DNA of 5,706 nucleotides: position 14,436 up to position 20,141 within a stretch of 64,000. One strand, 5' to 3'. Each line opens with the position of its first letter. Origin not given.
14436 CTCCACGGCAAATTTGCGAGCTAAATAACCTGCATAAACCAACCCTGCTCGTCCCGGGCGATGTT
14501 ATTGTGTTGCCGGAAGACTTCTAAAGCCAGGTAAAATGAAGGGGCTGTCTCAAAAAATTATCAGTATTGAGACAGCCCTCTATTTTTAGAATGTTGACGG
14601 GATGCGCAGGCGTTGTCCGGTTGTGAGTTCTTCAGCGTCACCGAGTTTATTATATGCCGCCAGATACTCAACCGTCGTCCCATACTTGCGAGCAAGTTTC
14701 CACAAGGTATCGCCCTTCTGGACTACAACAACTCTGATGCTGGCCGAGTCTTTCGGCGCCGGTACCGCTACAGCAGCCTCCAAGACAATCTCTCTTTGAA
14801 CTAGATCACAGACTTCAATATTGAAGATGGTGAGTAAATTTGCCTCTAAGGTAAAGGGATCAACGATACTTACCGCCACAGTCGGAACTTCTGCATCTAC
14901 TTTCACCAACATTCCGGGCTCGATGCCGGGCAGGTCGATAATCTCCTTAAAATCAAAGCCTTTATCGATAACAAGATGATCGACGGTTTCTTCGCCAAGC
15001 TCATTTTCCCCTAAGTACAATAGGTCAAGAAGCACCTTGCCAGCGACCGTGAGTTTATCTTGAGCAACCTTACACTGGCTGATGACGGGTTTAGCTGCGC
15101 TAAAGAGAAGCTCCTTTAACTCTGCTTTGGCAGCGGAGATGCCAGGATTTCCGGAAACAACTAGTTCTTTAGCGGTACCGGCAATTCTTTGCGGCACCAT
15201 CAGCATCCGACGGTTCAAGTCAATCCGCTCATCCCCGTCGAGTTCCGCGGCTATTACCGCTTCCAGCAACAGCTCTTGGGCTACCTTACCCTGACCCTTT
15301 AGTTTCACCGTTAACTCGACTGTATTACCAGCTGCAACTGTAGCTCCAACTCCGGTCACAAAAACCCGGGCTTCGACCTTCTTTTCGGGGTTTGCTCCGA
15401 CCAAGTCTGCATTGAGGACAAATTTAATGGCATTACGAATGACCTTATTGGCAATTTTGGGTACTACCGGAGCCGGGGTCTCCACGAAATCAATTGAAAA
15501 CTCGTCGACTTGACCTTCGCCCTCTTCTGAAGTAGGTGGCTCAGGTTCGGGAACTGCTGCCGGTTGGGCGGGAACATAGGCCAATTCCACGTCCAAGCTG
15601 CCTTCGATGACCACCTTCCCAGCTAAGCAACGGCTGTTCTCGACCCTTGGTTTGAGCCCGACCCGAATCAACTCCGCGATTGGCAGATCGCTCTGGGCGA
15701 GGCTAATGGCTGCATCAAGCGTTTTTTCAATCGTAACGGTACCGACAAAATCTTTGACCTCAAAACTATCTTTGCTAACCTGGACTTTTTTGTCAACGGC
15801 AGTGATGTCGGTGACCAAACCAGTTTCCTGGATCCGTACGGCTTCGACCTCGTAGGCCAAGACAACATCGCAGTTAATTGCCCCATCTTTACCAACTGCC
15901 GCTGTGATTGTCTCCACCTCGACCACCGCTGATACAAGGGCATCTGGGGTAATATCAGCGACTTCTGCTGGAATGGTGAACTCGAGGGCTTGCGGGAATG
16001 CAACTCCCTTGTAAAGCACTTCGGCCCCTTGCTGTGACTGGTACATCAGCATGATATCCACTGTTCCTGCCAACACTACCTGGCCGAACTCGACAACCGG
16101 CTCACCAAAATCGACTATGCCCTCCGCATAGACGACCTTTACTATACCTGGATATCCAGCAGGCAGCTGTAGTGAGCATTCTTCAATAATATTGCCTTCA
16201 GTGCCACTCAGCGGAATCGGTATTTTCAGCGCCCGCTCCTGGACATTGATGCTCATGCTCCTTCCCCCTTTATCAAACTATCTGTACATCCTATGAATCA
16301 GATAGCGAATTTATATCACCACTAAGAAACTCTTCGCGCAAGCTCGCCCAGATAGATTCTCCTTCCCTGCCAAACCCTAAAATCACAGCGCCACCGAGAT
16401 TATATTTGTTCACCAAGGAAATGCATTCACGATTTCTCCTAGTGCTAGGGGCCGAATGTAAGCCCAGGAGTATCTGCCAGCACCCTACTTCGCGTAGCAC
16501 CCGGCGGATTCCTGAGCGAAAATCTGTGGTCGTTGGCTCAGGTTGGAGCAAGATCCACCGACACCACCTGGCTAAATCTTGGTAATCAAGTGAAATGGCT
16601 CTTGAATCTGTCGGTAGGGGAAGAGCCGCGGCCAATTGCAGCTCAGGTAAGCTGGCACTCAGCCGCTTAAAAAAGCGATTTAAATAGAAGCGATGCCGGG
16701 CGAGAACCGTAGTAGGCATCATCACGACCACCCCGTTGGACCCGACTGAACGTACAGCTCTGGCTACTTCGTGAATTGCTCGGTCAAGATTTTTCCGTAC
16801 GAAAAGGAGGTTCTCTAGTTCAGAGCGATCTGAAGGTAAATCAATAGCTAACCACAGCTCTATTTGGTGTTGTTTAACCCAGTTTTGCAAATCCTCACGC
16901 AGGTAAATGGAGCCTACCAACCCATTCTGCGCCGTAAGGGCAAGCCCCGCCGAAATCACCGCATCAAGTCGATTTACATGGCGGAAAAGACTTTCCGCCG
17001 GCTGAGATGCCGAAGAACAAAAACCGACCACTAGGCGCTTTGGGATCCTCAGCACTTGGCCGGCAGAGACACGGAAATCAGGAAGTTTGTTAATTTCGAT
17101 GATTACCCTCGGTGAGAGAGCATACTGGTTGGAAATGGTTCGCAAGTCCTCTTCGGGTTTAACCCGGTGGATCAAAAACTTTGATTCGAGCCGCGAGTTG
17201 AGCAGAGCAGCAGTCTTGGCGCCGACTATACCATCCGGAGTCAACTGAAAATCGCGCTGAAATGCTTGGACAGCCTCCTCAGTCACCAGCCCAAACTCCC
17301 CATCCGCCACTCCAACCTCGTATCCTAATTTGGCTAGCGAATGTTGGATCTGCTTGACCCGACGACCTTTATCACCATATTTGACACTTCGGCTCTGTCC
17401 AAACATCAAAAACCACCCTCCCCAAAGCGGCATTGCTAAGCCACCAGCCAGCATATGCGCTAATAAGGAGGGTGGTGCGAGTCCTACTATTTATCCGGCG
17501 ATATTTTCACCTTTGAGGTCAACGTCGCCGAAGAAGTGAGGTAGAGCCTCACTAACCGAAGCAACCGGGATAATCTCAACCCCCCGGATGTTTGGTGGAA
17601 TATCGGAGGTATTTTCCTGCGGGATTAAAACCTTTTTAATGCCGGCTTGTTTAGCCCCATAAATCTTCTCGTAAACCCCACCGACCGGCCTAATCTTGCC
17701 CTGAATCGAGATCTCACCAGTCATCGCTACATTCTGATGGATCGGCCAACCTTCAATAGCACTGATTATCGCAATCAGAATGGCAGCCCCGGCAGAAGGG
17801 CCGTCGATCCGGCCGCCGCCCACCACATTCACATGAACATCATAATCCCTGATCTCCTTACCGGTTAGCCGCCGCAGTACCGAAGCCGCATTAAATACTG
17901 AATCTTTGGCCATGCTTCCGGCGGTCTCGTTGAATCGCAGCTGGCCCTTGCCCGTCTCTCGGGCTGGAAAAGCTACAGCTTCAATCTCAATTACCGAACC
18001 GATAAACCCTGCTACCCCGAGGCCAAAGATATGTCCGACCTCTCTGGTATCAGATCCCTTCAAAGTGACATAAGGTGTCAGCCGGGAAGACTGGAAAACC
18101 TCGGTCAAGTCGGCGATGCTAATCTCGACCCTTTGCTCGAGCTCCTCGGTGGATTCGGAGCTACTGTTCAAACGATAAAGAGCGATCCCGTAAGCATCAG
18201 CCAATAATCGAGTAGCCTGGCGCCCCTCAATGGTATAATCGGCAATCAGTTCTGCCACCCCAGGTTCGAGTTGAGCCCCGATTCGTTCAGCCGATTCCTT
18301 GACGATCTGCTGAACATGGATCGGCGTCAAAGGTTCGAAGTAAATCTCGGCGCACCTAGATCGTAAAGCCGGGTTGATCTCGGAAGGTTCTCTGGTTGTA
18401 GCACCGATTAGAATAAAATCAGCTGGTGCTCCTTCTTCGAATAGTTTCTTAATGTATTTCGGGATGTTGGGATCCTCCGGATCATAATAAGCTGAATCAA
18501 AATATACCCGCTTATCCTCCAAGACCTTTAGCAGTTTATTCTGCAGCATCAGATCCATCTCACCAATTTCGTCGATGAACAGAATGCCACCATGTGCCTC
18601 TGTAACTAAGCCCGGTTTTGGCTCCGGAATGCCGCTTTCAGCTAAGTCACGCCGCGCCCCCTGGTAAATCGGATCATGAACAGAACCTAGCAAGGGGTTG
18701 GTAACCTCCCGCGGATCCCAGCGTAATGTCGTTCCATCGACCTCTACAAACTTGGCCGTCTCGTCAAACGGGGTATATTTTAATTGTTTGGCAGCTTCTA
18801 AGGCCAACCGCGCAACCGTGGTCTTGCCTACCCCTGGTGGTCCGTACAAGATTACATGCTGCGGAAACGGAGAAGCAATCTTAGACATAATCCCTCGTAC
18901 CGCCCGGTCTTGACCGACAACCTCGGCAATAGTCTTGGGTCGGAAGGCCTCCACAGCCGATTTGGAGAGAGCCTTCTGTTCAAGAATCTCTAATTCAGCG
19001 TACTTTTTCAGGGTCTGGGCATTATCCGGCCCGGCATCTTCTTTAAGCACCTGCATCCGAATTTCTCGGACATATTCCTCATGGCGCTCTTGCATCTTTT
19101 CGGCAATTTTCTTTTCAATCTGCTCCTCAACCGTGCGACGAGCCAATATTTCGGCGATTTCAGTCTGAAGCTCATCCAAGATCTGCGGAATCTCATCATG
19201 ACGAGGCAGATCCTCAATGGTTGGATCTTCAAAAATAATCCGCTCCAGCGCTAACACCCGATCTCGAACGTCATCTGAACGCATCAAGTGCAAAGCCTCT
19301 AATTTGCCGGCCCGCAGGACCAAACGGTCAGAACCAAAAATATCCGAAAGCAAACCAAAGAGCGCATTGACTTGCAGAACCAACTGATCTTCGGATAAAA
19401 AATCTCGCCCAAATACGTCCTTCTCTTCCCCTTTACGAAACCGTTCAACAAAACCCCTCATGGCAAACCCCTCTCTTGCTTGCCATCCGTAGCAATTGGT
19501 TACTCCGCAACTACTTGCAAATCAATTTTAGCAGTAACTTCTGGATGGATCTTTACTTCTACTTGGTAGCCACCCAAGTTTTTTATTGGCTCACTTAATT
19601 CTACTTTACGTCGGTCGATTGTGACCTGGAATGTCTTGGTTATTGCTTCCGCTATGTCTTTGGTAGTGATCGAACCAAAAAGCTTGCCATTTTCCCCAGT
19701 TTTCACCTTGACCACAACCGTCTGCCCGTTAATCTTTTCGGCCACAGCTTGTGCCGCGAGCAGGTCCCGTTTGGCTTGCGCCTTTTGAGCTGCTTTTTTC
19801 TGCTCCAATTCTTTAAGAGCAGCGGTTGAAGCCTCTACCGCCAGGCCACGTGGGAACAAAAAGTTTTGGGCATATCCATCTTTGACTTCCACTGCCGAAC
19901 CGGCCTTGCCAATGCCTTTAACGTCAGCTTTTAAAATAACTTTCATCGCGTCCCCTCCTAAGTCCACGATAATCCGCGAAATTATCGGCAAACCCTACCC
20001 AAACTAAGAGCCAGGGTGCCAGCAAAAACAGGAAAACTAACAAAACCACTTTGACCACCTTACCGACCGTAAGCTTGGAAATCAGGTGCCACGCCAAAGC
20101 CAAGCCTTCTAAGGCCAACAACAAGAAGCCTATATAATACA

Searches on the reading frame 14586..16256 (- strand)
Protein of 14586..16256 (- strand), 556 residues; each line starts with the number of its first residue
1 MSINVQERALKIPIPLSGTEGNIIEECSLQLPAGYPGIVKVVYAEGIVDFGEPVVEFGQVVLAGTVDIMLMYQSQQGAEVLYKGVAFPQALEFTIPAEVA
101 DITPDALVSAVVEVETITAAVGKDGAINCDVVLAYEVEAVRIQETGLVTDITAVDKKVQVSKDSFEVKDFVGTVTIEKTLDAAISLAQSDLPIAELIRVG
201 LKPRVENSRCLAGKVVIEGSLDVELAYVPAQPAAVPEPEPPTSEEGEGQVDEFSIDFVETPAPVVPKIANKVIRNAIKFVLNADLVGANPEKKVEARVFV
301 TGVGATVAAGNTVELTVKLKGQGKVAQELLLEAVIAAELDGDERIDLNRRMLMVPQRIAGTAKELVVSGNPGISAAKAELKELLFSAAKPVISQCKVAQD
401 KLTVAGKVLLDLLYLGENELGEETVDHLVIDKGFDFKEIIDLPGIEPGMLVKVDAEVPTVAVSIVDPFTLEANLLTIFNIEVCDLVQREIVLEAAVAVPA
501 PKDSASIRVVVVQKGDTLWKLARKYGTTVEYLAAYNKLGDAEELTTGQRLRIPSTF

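Call 41: search_protein_families(library=pfam, proteins=[window:14586-16256:-], max_evalue=0.00001)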
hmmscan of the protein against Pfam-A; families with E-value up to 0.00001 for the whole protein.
window:14586-16256:- (556 aa): 2 families
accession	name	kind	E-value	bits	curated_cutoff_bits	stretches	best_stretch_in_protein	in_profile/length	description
PF12673.12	SipL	-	2.4e-20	73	23.6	1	382-464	4-77/78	SipL, SPOCS domain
PF01476.26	LysM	-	2.2e-13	50.4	20.9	1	511-553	2-43/43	LysM domain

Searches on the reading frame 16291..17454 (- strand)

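Call 41: search_protein_families(library=pfam, proteins=[window:16291-17454:-], max_evalue=0.00001)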
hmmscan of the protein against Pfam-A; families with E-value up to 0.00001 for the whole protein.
window:16291-17454:- (387 aa): 2 families
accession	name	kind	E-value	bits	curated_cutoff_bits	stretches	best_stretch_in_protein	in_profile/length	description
PF01471.23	PG_binding_1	-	3e-18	66.2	23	1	30-85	2-57/57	Putative peptidoglycan binding domain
PF01476.26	LysM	-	1.7e-06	28.3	20.9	1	96-138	1-43/43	LysM domain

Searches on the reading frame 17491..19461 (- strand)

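Call 41: search_protein_families(library=pfam, proteins=[window:17491-19461:-], max_evalue=0.00001)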
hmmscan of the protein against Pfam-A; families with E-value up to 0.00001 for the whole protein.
window:17491-19461:- (656 aa): 8 families
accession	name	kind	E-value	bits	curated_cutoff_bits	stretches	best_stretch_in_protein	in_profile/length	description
PF05362.19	Lon_C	-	1.7e-33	116.4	21.1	1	471-642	23-201/205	Lon protease (S16) C-terminal proteolytic domain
PF01078.27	Mg_chelatase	-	1.8e-13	50.8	20.3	1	178-322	2-138/207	Magnesium chelatase, subunit ChlI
PF00004.35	AAA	-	2.2e-13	51.3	21.2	1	203-375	1-128/131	ATPase family associated with various cellular activities (AAA)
PF00158.32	Sigma54_activat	-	2.2e-13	50.7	20.2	1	190-319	10-122/168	Sigma-54 interaction domain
PF07728.20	AAA_5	-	1.3e-12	48.3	22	1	202-370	1-139/139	AAA domain (dynein-related subfamily)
PF13541.12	ChlI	-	1.9e-11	44.3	27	1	533-617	36-121/121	Subunit ChlI of Mg-chelatase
PF05496.18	RuvB_N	-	3.3e-09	37.1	27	0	174-230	2-64/159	Holliday junction DNA helicase RuvB P-loop domain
PF13191.12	AAA_16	-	1e-06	29.8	32.6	1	186-227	10-51/167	AAA ATPase domain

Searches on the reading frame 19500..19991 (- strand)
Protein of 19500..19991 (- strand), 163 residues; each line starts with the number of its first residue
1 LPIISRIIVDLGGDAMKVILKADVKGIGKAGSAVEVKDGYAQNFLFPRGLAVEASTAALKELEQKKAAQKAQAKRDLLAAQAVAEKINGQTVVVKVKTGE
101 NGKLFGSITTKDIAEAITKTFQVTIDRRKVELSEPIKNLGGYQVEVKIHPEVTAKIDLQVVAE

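Call 41: search_protein_families(library=pfam, proteins=[window:19500-19991:-], max_evalue=0.00001)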
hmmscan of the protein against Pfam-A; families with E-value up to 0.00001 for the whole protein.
window:19500-19991:- (163 aa): 2 families
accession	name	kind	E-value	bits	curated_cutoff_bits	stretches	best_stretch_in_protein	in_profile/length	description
PF03948.19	Ribosomal_L9_C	-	2.1e-31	108.6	23.2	1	79-162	2-86/86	Ribosomal protein L9, C-terminal domain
PF01281.25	Ribosomal_L9_N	-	3.8e-22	78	20.7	1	16-62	1-47/47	Ribosomal protein L9, N-terminal domain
